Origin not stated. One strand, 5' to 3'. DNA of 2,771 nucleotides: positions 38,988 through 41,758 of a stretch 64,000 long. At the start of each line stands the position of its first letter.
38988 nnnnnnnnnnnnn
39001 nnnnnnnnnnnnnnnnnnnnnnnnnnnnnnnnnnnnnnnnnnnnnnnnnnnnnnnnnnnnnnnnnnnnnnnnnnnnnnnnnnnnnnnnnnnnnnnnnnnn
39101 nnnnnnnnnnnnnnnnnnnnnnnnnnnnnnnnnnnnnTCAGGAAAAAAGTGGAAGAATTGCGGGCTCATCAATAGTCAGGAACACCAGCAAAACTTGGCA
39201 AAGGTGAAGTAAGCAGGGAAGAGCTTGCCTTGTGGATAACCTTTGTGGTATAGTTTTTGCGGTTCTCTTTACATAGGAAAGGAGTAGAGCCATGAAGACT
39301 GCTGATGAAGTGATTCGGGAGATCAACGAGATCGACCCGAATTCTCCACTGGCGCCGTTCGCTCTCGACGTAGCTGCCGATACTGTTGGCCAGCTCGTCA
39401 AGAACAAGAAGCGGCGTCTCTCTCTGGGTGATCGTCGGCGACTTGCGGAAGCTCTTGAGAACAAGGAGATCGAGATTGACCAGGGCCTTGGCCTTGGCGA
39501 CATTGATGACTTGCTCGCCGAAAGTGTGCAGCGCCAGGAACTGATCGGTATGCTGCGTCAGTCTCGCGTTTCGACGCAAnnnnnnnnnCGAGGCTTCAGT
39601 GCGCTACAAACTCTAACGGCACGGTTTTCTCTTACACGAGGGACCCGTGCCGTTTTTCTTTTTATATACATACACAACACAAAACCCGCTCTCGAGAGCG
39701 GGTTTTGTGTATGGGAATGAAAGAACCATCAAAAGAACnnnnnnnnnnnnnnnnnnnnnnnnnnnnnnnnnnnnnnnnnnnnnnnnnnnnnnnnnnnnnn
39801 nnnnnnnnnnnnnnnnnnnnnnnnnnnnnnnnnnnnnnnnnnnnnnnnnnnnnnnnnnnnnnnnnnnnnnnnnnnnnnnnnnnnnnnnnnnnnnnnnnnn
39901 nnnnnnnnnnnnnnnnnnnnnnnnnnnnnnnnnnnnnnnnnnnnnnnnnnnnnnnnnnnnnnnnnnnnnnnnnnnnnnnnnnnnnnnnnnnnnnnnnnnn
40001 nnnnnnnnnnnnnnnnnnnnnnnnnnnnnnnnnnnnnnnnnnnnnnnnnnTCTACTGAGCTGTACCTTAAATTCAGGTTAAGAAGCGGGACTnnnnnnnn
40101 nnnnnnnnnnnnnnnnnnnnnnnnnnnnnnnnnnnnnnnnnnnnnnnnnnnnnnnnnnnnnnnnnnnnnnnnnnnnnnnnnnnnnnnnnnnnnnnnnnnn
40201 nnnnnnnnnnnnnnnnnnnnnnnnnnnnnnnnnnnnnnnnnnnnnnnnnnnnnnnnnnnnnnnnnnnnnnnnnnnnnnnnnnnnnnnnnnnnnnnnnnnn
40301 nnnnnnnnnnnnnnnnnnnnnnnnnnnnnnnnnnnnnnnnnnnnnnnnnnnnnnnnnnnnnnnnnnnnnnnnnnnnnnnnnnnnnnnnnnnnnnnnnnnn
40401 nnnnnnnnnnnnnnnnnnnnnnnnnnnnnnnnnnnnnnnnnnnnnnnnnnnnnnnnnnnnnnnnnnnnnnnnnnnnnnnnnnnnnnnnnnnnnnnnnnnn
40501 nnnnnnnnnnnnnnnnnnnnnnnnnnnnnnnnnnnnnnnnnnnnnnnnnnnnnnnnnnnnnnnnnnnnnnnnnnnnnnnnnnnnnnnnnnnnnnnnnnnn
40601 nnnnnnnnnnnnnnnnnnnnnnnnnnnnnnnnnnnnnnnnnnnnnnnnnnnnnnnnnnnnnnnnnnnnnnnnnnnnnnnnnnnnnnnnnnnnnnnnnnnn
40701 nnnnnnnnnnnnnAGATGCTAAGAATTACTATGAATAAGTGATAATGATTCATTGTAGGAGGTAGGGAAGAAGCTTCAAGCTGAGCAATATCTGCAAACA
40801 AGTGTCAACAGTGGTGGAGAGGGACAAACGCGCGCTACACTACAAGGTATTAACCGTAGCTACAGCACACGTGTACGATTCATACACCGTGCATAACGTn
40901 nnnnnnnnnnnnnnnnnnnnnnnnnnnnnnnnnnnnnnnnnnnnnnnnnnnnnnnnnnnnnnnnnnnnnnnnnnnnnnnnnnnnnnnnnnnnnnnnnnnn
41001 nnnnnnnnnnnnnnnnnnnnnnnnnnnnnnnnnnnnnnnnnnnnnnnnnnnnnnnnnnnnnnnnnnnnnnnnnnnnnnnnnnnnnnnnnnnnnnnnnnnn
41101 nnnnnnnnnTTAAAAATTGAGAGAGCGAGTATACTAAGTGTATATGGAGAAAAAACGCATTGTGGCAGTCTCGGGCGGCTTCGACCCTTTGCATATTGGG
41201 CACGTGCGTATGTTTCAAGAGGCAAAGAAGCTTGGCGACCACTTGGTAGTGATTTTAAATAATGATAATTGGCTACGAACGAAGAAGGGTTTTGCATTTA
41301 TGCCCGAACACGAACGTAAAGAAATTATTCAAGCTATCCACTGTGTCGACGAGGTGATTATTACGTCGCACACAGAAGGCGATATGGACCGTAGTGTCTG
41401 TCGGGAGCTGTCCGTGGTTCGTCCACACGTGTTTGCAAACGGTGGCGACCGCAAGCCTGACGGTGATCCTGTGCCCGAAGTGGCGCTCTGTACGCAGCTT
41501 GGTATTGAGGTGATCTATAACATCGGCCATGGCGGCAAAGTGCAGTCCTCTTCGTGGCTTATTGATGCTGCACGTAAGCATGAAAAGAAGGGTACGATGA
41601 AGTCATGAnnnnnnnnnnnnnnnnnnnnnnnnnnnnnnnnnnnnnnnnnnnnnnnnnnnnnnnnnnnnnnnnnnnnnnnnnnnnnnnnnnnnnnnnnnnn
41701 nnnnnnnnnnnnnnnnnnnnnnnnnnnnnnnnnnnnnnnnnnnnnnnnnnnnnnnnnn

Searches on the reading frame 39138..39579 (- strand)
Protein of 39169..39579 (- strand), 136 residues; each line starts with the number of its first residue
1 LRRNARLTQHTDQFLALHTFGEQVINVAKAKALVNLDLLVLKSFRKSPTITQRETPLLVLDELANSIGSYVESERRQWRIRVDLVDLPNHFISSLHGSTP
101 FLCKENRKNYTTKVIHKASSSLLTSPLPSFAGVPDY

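Call 75: search_protein_families(library=pfam, proteins=[window:39169-39579:-, window:39138-39503:-], max_evalue=0.01)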
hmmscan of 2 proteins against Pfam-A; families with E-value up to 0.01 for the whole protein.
window:39169-39579:- (136 aa): 0 families

window:39138-39503:- (121 aa): 2 families
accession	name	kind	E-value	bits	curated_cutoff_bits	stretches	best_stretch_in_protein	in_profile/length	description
PF11804.13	DUF3325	-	0.00072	20.1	26.8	1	22-83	27-89/101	Protein of unknown function (DUF3325)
PF04515.18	Choline_transpo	-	0.0044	16.7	26.9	1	51-109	153-205/326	Plasma-membrane choline transporter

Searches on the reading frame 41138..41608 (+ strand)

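Call 27: search_protein_families(library=pfam, proteins=[window:41138-41608:+], max_evalue=0.001)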
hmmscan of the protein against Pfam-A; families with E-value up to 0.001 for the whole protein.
window:41138-41608:+ (156 aa): 1 family
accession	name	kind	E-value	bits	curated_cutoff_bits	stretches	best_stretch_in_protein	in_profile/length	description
PF01467.32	CTP_transf_like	-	5.7e-14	52.9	21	1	12-83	3-73/133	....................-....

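Call 64: search_protein_families(library=ncbifam, proteins=[window:41138-41608:+], max_evalue=0.01)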
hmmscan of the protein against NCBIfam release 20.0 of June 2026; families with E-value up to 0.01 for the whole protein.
window:41138-41608:+ (156 aa): 18 families
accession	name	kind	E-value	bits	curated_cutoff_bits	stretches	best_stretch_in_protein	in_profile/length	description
TIGR02199.1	rfaE_dom_II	equivalog_domain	1.5e-19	70.3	181.5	1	4-126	9-125/144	D-glycero-beta-D-manno-heptose 1-phosphate adenylyltransferase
TIGR00125.1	cyt_tran_rel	domain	2.5e-16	59.6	27.7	1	8-73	1-65/65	adenylyltransferase/cytidyltransferase family protein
NF008454.0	PRK11316.1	equivalog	2.9e-14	52.6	521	1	5-108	339-438/475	bifunctional D-glycero-beta-D-manno-heptose-7-phosphate kinase/D-glycero-beta-D-manno-heptose 1-phosphate adenylyltransferase HldE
TIGR01518.1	g3p_cytidyltrns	equivalog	4.4e-14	52.7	165.4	1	10-78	2-70/125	glycerol-3-phosphate cytidylyltransferase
NF001985.0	PRK00777.1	subfamily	1e-08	35.4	104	1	5-65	3-63/157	pantetheine-phosphate adenylyltransferase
NF005518.0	PRK07143.1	equivalog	5.8e-07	29.2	232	1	3-68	12-80/281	hypothetical protein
NF002250.0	PRK01170.1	subfamily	1.8e-06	27.7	489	1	8-64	2-57/322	bifunctional pantetheine-phosphate adenylyltransferase/NTP phosphatase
TIGR01510.1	coaD_prev_kdtB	equivalog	3.6e-06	27.1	103.3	1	11-76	4-65/155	pantetheine-phosphate adenylyltransferase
NF045965.1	RibF_rel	equivalog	5.5e-06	26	200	1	6-68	12-82/279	FAD synthase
NF005988.0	PRK08099.1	equivalog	9.7e-06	24.9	201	1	4-44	62-102/411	multifunctional transcriptional regulator/nicotinamide-nucleotide adenylyltransferase/ribosylnicotinamide kinase NadR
TIGR01526.1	nadR_NMN_Atrans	equivalog_domain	8e-05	22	341.15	1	9-78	4-71/325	nicotinamide-nucleotide adenylyltransferase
TIGR00482.1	TIGR00482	equivalog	0.00015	21.9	112.45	1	13-67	4-58/194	nicotinate (nicotinamide) nucleotide adenylyltransferase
NF041124.1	CoaD_Thcocales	equivalog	0.00015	21.7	290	1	4-50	2-48/156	phosphopantetheine adenylyltransferase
NF004162.0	PRK05627.1-5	equivalog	0.00015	21.2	241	1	4-79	12-89/304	bifunctional riboflavin kinase/FAD synthetase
NF005519.0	PRK07152.1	equivalog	0.00028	19.9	315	1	6-67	1-62/361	nicotinate-nucleotide adenylyltransferase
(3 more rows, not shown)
